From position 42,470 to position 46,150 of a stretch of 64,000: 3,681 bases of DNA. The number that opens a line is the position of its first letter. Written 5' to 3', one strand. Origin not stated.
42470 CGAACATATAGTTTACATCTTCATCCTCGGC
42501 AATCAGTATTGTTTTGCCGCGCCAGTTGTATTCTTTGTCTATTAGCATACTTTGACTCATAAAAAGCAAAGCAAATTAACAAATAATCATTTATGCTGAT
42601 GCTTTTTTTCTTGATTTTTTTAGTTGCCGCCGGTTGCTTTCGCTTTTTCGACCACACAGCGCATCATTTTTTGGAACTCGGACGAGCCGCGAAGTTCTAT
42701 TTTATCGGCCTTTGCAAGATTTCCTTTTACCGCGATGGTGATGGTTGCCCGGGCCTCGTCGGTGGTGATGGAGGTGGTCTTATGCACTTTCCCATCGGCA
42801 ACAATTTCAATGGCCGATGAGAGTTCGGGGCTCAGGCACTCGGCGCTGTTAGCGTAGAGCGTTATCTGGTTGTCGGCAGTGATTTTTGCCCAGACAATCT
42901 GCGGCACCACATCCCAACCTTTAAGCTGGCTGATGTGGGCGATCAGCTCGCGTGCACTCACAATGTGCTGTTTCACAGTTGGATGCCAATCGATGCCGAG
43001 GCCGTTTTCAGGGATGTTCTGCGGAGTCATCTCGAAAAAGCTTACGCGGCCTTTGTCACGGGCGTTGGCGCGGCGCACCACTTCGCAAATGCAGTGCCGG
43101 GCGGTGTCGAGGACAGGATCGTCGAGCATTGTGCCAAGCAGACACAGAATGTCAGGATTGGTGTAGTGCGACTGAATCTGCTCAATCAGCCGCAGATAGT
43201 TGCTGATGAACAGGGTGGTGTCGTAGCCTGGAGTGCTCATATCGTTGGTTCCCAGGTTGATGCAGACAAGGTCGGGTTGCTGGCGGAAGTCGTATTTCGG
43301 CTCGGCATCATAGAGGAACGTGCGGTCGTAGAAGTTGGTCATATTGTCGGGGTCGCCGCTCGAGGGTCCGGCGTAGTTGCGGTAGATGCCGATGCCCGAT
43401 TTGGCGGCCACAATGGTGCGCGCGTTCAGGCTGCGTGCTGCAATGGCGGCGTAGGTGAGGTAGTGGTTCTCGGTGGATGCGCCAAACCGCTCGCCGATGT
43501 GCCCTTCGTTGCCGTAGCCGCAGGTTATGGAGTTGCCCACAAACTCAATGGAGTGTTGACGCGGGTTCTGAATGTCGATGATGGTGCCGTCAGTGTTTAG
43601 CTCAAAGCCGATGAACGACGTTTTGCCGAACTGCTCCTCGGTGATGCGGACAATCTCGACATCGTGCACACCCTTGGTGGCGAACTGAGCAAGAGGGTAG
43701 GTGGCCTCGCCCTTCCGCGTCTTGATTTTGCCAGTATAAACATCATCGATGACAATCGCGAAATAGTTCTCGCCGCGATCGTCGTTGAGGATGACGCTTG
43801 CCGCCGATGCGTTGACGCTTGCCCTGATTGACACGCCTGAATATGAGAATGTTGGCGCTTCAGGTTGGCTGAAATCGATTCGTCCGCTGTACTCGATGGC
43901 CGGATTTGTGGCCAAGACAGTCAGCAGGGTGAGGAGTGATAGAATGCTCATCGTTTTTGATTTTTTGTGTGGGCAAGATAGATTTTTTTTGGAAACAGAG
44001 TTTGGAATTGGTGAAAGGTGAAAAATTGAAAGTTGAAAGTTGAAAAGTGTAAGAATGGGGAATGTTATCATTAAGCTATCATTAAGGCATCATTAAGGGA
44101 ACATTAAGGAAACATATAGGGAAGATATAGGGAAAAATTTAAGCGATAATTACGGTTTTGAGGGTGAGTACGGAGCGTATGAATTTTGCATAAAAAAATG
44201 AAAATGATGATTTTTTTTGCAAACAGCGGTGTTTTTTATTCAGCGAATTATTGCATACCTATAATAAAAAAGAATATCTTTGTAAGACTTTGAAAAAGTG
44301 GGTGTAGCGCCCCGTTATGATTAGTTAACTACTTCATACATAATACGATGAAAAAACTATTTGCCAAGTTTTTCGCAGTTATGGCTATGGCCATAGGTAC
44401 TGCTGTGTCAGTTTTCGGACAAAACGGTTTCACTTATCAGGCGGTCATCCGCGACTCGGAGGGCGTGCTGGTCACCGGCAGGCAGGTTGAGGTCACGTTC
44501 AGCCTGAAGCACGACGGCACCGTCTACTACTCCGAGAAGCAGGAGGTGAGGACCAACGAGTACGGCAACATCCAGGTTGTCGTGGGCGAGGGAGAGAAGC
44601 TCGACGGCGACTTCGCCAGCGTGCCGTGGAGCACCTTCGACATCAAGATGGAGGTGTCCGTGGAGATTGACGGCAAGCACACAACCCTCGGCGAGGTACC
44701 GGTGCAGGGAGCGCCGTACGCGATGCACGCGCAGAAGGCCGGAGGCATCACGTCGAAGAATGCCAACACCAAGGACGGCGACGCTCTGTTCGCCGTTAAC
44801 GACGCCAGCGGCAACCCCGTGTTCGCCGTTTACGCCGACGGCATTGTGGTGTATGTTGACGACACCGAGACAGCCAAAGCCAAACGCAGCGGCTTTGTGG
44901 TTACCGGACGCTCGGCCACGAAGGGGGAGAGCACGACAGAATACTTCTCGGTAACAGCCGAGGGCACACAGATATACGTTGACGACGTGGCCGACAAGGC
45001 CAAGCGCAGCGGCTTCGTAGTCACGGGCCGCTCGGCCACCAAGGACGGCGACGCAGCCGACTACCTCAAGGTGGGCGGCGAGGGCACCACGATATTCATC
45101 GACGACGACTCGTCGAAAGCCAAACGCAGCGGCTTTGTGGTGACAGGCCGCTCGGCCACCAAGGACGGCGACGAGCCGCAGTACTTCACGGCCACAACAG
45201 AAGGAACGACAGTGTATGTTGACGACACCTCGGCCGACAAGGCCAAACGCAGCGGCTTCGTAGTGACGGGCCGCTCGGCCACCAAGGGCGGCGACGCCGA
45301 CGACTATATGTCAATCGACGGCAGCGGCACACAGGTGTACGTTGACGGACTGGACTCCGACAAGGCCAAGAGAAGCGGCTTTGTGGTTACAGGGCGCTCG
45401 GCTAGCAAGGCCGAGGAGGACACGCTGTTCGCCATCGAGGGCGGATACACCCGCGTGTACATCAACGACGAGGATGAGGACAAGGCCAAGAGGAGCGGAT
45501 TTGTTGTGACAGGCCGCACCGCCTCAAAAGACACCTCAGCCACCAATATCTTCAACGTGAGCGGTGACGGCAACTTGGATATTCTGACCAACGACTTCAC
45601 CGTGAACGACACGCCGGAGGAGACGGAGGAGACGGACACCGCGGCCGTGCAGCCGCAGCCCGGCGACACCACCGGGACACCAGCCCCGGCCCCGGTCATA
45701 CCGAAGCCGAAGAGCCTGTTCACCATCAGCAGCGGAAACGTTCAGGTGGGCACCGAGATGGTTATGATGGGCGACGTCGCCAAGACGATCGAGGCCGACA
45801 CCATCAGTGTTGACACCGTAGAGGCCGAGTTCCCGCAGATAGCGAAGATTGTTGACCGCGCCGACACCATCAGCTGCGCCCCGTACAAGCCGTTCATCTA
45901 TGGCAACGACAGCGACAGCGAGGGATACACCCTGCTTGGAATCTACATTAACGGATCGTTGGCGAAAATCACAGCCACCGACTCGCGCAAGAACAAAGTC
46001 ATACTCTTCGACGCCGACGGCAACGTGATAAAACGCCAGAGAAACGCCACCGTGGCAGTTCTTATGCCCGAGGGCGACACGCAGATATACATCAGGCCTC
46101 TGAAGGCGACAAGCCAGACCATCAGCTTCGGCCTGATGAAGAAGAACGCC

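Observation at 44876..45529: Six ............(S/T)A(T/S)K cores at ~40-aa spacing, with an identical six-copy array in the paralogue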

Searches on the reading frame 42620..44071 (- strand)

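Call 23: search_protein_families(library=pfam, proteins=[window:42620-44071:-], max_evalue=0.001)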
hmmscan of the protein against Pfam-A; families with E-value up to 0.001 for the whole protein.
window:42620-44071:- (483 aa): 3 families
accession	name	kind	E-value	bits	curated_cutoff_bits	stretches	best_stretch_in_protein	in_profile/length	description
PF17996.7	CE2_N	-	1.8e-25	89.6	27.9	1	61-165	1-105/108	Carbohydrate esterase 2 N-terminal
PF13472.12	Lipase_GDSL_2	-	2.9e-13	51.1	32.9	1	177-340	1-143/178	GDSL-like Lipase/Acylhydrolase family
PF00657.28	Lipase_GDSL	-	7.1e-07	30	23.6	1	175-370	1-202/208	GDSL-like Lipase/Acylhydrolase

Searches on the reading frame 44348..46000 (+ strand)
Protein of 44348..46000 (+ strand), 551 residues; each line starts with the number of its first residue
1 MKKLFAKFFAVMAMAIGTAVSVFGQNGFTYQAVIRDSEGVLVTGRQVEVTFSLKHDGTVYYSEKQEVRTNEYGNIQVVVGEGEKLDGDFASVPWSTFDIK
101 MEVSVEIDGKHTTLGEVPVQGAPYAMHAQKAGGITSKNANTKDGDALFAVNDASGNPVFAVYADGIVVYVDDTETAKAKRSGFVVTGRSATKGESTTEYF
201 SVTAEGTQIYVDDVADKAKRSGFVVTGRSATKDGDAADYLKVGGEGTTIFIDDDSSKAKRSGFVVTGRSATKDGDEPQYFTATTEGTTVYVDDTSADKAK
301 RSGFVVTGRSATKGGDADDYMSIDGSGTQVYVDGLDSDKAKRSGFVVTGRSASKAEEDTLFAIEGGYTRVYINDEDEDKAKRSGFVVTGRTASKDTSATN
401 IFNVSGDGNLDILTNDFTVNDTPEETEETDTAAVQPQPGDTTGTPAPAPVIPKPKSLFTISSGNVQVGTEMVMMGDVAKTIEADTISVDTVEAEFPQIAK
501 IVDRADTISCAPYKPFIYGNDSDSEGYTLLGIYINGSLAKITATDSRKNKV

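Call 6: search_protein_families(library=pfam, proteins=[window:44348-46000:+], max_evalue=1)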
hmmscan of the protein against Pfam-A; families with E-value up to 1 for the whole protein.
window:44348-46000:+ (551 aa): 5 families
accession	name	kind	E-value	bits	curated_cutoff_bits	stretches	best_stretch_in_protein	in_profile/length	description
PF23794.1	Phage_Gp84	-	0.0001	22.6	27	0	197-235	12-50/66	Mycobacterium phage Gp84-like protein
PF15603.11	Imm74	-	0.00018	22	27.1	1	168-226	20-78/80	Immunity protein 74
PF03714.20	PUD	-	0.017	16.4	25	0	275-333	31-89/97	Bacterial pullanase-associated domain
PF03928.20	HbpS-like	-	0.074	13.5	25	1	127-189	5-65/128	Haem degrading protein HbpS-like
PF20862.2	DUF6843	-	0.4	11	27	1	171-214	33-76/110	Family of unknown function (DUF6843)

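Call 7: search_protein_families(library=ncbifam, proteins=[window:44348-46000:+], max_evalue=1)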
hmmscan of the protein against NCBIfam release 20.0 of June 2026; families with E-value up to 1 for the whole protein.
window:44348-46000:+ (551 aa): 1 family
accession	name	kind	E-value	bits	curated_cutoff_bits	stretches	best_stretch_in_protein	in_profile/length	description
NF053851.1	Bdello_MAT_N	subfamily_domain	4.7e-08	33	60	1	20-85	9-78/162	mosaic adhesive trimer family chimeric fiber protein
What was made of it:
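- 44423..44752 (+): N-terminal beta-sandwich domain of the giant protein (about aa 26-135), homologous to the N-domain of Bdellovibrio MAT fibres. It is presumed to be the cell-proximal anchor. NF053851 Bdello_MAT_N: E 4.7e-8, 33 bits, below the 60-bit cutoff (call 7).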

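Call 39: search_protein_families(library=phrogs, proteins=[window:44348-46000:+], max_evalue=0.01)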
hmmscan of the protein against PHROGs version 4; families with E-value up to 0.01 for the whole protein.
window:44348-46000:+ (551 aa): 2 families
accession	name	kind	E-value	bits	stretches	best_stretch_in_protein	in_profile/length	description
phrog_1946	-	unknown function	8.6e-05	23.5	0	196-235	21-60/151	-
phrog_16684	-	unknown function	0.0056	17.7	0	342-358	29-45/78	-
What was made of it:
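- On Any curated repeat family (Pfam-A, NCBIfam, PHROGs): Only sub-threshold fragments were seen (Phage_Gp84 22.6/27 bits, Imm74 22/27 bits, PUD, phrog_16684) (calls 6, 7, 39).
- Tried and rejected: Pfam, NCBIfam and PHROG scans of the array gave only sub-threshold fragments (calls 6, 7, 39).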

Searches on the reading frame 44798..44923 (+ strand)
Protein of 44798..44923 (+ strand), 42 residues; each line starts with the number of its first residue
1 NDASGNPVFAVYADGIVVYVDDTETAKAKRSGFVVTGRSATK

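Call 43: search_solved_structures(query=A2, max_evalue=10, show_alignments=3)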
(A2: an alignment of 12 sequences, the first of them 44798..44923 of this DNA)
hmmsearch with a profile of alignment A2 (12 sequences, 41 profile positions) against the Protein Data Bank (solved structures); distinct sequences matched with E-value up to 10: 1.
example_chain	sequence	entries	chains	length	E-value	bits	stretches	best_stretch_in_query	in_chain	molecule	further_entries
1l0q_A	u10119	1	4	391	2.3e-06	30.4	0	8-21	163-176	Surface layer protein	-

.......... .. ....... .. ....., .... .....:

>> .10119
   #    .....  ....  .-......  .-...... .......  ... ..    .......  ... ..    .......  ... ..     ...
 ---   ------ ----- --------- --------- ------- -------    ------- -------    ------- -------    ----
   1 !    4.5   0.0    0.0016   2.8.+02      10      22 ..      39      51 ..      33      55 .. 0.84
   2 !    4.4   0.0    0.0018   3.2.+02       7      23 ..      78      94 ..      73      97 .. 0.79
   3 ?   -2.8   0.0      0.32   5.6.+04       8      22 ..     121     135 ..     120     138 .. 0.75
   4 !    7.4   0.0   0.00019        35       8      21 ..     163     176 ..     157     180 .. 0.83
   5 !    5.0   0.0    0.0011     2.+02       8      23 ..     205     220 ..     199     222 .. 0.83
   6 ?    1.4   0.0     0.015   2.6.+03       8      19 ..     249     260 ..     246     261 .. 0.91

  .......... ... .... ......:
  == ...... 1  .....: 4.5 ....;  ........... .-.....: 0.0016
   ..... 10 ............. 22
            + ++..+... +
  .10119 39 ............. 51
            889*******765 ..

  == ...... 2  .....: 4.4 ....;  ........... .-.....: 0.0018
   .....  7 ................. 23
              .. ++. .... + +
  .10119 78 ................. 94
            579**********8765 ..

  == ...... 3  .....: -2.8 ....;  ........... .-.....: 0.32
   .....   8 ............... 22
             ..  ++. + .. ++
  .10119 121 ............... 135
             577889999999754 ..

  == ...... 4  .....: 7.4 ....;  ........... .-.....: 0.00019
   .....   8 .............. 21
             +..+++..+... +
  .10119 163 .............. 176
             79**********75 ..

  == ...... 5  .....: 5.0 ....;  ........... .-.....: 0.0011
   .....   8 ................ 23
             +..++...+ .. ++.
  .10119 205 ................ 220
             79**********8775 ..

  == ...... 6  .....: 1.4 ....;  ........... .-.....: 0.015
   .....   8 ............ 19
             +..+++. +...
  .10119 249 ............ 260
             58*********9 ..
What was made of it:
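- On YVTN beta-propeller repeat (TIGR02276 / PDB 1l0q type): The PDB profile hit covers only 14 of 41 positions (call 43).
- Closest known: YVTN 40-residue beta-propeller repeat. Same: The period is similar (about 40-42 aa) and the hairpin is similar (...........) (call 43).
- The period is similar (about 42 aa) and the hairpin is similar (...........) (call 43). The match covers only 14 of 41 profile positions, and the per-stretch i-E-values are 35-300 (call 43).
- Tried and rejected: It returned only the YVTN hairpin resemblance, which I rejected as homology (call 43).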

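Call 46: search_protein_representatives(alignment_id=A2)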
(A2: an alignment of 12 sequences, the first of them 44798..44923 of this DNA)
Query: 12 sequences, 41 profile positions. Proteins with E-value up to 0.001 (for the whole library): 792; up to 1e-10: 307; up to 1e-30: 98. The best 150 are listed.
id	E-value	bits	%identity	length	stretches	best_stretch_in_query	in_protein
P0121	6.1e-115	390.8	-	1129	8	2-41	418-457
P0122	1.3e-104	357.7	-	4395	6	1-41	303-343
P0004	9.4e-104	355.0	-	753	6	1-41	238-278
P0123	5.0e-101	346.2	-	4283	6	1-41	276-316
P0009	2.6e-96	331.1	-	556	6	1-41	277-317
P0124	4.0e-96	330.5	-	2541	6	4-41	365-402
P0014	1.6e-94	325.4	-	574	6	4-41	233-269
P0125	1.2e-91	316.2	-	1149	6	2-41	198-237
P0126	1.3e-90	313.0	-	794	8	1-41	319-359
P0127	2.2e-90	312.2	-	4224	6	3-41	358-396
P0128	1.9e-89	309.2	-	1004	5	2-41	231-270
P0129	2.1e-86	299.5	-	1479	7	1-41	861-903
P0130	1.4e-81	284.0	-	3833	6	2-41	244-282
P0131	3.8e-76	266.6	-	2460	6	3-38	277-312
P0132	3.1e-75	263.7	-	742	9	3-41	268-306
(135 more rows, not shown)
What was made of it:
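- An HMM built from the 12 window units finds 792 representative proteins at E<=1e-3 and 98 at E<=1e-30 (call 46).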

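Call 50: search_protein_families(library=pfam, alignment_id=A4, max_evalue=0.00001)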
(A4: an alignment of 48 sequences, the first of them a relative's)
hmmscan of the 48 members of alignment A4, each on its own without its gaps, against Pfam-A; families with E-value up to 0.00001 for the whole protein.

A. member 1, P0121 (1129 aa): 2 families
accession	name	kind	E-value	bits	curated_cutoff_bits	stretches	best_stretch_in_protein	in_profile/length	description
PF13884.11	Peptidase_S74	-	2.3e-19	69.9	22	1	1010-1069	1-57/58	Chaperone of endosialidase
PF01391.23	Collagen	-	1.5e-15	57.1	27.2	2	124-178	1-55/60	Collagen triple helix repeat (20 copies)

B. families by the number of members that match (of 48 scanned): 15 families
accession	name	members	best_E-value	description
PF13884.11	Peptidase_S74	14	5.4e-20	Chaperone of endosialidase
PF05658.19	YadA_head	11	1.2e-42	YadA head domain repeat (2 copies)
PF18998.6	Flg_new_2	6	1e-33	Divergent InlB B-repeat domain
PF13620.12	CarboxypepD_reg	5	6.2e-20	Carboxypeptidase regulatory-like domain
PF01391.23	Collagen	3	1.5e-15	Collagen triple helix repeat (20 copies)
PF02369.22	Big_1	3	1.3e-11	Bacterial Ig-like domain (group 1)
PF13306.12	LRR_5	2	3.6e-103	BspA type Leucine rich repeat region (6 copies)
PF09479.16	Flg_new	2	3.8e-45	Listeria-Bacteroides repeat domain (List_Bact_rpt)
PF13855.12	LRR_8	2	1e-18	Leucine rich repeat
PF09603.15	Fib_succ_major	1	5.2e-19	Fibrobacter succinogenes major domain (Fib_succ_major)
PF17802.7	SpaA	1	2e-08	Prealbumin-like fold domain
PF13715.12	CarbopepD_reg_2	1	4e-08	CarboxypepD_reg-like domain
PF10794.15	DUF2606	1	1.3e-07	Protein of unknown function (DUF2606)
PF12971.12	NAGLU_N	1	4.6e-06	Alpha-N-acetylglucosaminidase (NAGLU) N-terminal domain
PF13629.12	T2SS-T3SS_pil_N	1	6.6e-06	Pilus formation protein N terminal region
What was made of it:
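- Closest known: Phage tail fibres and tailspikes with the Peptidase_S74 intramolecular chaperone. Same: About 30% of the sampled members have an S74 domain at the C-terminus (call 50).
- Of 48 repeat-bearing representatives, 14 carry S74, 11 YadA_head and 3 collagen (call 50).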

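Call 65: find_related_loci(query=A2, collection=viral_contigs, flank=5000)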
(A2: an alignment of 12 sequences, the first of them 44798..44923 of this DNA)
Query A2 (42 aa) in viral_contigs; peptide patterns used: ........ (x = any residue, [..] = any of these).
2 stretches matched a pattern, but none encodes a relative of the query by tblastn (E <= 1e-3).
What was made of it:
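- Closest known: Phage tail fibres and tailspikes with the Peptidase_S74 intramolecular chaperone. Different: The repeat is absent from 2.9 million viral contigs (call 65), and there is no meaningful PHROG match (call 39).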
